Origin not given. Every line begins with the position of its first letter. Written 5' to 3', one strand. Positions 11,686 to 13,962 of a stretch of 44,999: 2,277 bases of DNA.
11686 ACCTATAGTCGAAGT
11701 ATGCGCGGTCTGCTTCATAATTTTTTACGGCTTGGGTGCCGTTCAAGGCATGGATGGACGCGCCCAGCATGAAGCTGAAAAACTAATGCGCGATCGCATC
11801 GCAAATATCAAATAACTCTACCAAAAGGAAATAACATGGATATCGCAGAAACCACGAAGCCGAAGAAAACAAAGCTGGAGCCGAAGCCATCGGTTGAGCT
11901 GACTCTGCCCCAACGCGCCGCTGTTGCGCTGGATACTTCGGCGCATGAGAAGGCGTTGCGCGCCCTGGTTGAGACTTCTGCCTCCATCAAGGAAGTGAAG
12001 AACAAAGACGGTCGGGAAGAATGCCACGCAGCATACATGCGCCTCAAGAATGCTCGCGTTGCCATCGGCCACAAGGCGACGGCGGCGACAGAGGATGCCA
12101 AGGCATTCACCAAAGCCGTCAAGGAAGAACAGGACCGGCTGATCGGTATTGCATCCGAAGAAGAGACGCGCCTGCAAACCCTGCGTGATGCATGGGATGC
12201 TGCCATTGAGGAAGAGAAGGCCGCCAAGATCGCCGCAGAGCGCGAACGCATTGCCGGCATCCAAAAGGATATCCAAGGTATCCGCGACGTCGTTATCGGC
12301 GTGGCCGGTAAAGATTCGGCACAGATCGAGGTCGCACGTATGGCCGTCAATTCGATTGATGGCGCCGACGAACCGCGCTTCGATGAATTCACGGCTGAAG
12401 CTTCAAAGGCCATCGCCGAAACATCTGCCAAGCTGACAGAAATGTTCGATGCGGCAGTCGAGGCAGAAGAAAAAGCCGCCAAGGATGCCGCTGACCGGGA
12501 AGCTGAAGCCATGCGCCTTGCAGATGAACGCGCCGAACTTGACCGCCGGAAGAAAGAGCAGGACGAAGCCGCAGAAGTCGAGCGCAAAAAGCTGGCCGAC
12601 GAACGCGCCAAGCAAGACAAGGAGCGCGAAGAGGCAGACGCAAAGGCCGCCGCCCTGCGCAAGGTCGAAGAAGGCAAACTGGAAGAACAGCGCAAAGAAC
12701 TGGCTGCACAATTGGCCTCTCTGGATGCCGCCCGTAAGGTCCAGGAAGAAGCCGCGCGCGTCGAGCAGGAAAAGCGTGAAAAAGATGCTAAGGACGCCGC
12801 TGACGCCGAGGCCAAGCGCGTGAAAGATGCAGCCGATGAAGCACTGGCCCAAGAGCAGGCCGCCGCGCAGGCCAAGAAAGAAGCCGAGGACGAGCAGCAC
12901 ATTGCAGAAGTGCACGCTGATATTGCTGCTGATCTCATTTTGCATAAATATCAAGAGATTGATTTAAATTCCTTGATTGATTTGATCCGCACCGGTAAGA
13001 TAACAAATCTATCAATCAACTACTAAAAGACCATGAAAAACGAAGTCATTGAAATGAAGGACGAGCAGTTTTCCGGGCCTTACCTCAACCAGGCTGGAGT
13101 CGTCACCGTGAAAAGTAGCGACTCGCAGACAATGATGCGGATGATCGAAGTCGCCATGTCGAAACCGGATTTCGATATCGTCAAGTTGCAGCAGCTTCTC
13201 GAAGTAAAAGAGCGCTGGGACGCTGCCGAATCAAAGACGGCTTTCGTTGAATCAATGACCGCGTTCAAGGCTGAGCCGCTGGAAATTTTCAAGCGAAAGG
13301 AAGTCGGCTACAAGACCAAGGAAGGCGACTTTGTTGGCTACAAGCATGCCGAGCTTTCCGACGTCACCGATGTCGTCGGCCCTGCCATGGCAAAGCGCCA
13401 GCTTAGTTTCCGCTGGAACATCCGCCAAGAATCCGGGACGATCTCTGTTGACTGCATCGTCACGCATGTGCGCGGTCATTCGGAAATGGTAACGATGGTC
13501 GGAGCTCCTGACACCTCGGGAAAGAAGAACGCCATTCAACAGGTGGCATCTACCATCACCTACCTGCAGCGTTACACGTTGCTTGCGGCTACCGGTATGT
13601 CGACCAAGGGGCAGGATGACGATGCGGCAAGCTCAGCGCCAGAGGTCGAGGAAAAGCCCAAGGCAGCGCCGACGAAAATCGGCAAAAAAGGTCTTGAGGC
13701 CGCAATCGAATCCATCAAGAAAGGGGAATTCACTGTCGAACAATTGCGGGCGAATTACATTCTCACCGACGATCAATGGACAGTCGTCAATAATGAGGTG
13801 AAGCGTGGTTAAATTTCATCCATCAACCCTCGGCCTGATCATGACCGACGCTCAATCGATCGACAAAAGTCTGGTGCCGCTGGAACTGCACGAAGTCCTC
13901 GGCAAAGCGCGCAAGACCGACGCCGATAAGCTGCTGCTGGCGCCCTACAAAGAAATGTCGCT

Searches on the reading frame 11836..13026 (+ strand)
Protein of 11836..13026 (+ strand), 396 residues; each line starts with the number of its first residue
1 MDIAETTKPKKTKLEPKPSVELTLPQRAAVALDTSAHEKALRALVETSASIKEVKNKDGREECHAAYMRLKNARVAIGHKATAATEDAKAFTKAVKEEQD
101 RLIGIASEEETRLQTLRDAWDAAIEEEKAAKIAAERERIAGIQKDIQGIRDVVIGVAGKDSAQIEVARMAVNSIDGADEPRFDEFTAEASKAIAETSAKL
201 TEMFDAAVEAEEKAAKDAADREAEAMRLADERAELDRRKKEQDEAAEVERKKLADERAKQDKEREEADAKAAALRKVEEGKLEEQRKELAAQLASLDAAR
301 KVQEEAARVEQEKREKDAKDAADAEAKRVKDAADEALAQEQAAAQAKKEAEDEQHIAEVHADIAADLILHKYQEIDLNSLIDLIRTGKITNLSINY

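Call 66: search_protein_families(library=phrogs, proteins=[window:11836-13026:+], max_evalue=0.0001)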
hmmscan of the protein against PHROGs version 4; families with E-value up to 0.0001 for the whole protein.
window:11836-13026:+ (396 aa): 3 families
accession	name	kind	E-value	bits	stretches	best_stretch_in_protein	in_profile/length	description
phrog_21091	-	unknown function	3.5e-30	106.7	1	25-259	19-242/407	-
phrog_1376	-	unknown function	4.3e-14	53.5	1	27-396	16-362/362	-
phrog_16469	-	unknown function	1.1e-09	39.2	1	33-378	35-380/392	-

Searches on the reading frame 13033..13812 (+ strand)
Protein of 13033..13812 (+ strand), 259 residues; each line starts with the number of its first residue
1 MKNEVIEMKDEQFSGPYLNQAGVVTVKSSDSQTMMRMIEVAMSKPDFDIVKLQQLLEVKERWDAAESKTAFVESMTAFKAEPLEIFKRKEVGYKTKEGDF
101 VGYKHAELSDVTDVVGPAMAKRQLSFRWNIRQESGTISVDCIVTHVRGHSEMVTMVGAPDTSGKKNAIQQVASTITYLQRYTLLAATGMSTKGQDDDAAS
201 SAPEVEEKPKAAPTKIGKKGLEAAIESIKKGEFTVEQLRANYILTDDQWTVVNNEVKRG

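Call 66: search_protein_families(library=phrogs, proteins=[window:13033-13812:+], max_evalue=0.0001)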
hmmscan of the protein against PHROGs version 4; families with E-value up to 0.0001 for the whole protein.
window:13033-13812:+ (259 aa): 4 families
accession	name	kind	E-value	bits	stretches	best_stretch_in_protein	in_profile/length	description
phrog_155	-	DNA, RNA and nucleotide metabolism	2.2e-35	123.7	1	26-229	23-228/308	Erf-like ssDNA annealing protein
phrog_2324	-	DNA, RNA and nucleotide metabolism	2.6e-19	70.6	1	66-227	6-157/193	Erf-like ssDNA annealing protein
phrog_10003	-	other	3.1e-12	47.5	1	62-222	25-196/297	recombinase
phrog_34817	-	unknown function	6.8e-06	26.6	1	78-208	19-143/291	-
